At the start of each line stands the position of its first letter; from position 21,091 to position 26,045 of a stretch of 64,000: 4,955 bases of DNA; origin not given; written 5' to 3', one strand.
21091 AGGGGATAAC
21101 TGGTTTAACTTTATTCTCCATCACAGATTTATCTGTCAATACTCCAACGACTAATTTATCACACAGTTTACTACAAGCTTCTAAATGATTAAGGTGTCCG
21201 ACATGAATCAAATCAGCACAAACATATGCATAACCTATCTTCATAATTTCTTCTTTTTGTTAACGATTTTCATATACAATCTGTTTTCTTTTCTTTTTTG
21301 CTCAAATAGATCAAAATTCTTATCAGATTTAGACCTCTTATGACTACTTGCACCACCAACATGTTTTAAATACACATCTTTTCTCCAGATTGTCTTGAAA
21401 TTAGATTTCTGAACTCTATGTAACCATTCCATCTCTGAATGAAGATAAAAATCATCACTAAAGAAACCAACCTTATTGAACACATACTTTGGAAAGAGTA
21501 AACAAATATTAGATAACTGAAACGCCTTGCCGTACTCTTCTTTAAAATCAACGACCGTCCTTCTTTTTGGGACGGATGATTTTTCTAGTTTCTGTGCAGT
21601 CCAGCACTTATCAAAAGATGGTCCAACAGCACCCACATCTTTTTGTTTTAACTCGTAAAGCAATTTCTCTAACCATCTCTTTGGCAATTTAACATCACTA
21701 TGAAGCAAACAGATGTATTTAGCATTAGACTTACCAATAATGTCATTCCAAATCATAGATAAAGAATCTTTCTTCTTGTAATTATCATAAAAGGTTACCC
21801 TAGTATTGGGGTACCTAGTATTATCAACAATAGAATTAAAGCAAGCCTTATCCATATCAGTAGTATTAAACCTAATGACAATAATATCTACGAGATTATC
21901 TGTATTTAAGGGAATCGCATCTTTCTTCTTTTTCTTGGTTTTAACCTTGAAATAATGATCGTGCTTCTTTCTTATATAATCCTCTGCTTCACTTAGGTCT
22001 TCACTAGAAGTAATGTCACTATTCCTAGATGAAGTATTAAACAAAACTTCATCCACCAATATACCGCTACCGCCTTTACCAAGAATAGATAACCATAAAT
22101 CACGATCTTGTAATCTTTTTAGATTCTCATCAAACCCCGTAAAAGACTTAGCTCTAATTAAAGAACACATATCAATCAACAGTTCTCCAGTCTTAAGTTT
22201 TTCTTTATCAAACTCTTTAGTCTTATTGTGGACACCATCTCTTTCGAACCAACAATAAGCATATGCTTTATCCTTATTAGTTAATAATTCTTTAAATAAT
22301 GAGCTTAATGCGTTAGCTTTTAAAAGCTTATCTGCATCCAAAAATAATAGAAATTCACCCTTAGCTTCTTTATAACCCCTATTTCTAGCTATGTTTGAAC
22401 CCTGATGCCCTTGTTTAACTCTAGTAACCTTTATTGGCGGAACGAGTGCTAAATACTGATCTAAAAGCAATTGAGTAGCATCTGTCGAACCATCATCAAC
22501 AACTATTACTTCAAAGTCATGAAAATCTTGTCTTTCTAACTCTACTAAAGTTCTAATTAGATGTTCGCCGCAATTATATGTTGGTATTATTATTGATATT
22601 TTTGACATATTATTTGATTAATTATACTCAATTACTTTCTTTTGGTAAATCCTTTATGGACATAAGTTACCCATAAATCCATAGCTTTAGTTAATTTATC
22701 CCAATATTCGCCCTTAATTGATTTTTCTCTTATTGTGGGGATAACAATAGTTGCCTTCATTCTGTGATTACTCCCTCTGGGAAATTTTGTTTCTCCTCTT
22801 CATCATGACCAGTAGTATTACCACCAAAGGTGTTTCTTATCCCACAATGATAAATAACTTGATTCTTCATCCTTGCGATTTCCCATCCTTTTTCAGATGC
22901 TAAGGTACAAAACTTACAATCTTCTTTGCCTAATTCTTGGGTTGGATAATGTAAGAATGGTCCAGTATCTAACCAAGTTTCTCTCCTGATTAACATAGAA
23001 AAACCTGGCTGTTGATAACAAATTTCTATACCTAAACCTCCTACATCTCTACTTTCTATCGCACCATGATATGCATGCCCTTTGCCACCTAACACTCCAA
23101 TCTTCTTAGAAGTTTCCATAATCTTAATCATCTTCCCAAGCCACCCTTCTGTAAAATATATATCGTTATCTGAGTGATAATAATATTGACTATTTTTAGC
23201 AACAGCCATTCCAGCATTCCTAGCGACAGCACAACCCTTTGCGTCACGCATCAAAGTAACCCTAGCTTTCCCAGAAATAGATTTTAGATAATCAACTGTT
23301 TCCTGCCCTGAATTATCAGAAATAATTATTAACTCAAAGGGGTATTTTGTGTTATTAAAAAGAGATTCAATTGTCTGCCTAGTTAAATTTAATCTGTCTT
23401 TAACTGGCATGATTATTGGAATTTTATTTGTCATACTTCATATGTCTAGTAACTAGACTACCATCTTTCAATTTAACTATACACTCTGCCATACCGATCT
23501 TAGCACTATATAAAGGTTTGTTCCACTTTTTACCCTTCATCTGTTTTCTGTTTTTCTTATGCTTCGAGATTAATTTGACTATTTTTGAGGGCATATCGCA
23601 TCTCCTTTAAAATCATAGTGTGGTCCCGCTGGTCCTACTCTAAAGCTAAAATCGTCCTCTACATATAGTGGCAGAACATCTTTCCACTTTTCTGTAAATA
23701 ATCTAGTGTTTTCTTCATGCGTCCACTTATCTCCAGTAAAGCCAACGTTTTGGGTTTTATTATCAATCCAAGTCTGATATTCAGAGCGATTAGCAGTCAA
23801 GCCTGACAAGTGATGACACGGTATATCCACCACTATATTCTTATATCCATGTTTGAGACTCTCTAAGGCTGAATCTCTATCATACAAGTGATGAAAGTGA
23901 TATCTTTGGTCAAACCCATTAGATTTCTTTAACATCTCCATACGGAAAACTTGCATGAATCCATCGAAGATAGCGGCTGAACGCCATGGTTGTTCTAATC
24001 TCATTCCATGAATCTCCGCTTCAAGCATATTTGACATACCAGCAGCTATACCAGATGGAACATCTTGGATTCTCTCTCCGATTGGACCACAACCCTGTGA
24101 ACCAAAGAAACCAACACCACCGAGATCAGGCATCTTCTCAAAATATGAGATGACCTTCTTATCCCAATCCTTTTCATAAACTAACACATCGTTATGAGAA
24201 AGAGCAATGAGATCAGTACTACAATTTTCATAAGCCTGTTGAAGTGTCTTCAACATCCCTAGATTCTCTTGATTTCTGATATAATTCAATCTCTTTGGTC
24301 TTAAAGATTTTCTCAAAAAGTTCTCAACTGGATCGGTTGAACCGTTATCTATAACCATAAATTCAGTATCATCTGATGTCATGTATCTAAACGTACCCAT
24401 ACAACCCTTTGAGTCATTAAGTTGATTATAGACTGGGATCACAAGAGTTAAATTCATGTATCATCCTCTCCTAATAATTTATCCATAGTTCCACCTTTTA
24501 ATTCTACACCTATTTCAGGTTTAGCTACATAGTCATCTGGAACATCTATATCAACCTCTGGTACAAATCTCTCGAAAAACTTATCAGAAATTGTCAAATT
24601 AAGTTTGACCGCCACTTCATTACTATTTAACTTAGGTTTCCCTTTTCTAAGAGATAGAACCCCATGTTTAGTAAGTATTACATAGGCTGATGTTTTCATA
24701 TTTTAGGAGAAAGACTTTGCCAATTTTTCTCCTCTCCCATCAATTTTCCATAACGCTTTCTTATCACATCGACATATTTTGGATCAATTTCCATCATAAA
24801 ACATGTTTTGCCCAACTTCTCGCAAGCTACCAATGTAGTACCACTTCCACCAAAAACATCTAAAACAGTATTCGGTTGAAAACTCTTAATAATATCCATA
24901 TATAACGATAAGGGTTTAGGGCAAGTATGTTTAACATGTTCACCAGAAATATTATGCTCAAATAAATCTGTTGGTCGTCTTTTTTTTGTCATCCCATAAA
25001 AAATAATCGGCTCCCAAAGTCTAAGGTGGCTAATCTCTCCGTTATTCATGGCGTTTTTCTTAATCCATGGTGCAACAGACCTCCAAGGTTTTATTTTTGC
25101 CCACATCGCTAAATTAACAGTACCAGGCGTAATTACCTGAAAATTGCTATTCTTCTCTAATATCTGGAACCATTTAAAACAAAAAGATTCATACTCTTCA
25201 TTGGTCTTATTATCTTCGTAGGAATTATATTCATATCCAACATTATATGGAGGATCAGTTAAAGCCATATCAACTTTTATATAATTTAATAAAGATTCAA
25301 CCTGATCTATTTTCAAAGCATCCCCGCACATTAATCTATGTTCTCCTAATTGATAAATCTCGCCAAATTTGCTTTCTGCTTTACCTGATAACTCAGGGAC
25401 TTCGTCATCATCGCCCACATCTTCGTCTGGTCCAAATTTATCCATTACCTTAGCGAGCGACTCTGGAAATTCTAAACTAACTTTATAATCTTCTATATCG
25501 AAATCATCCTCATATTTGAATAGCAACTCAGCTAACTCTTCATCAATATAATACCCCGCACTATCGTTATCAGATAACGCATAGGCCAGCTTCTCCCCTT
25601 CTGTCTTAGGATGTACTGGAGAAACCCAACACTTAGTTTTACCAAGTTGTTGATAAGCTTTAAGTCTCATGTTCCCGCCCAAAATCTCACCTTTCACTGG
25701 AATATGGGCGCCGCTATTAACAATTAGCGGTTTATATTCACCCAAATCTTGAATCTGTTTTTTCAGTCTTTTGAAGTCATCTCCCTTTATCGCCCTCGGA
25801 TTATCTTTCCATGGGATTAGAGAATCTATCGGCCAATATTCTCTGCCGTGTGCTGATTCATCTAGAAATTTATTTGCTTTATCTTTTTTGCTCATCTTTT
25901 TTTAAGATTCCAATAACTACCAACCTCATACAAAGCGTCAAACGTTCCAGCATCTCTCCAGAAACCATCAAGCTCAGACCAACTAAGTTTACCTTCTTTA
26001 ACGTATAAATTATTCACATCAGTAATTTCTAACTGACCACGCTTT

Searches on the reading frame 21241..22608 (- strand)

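Call 13: search_protein_families(library=pfam, proteins=[window:21241-22608:-])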
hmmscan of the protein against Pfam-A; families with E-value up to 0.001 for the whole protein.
window:21241-22608:- (455 aa): 4 families
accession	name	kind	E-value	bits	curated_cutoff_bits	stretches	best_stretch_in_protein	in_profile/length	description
PF00535.33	Glycos_transf_2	-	4.4e-36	124.8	23.3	2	5-131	1-126/168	Glycosyl transferase family 2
PF13641.12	Glyco_tranf_2_3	-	1.6e-12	48.3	27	1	4-105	3-108/230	Glycosyltransferase like family 2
PF10111.15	Glyco_tranf_2_2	-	8.8e-12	45.5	27.3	1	5-123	1-126/276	Glycosyltransferase like family 2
PF13506.12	Glyco_transf_21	-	0.00066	19.6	21.7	0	76-110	23-57/174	Glycosyl transferase family 21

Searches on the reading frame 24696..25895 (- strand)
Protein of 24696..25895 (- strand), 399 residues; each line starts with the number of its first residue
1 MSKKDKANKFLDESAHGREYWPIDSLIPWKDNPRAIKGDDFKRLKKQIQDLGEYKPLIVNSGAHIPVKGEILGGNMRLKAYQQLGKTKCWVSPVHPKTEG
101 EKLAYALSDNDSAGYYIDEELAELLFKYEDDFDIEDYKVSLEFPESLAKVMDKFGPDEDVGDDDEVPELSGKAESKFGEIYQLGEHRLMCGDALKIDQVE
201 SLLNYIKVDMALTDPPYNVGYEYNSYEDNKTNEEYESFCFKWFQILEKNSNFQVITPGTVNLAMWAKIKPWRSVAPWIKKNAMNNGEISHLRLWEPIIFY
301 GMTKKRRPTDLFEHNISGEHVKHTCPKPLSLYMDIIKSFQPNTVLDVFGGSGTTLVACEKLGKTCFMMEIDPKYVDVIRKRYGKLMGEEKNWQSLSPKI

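Call 13: search_protein_families(library=pfam, proteins=[window:24696-25895:-])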
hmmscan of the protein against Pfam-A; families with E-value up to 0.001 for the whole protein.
window:24696-25895:- (399 aa): 1 family
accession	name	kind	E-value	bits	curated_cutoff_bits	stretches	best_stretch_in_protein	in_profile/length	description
PF01555.25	N6_N4_Mtase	-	1.2e-21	78.1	26.7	1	208-379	1-220/221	DNA methylase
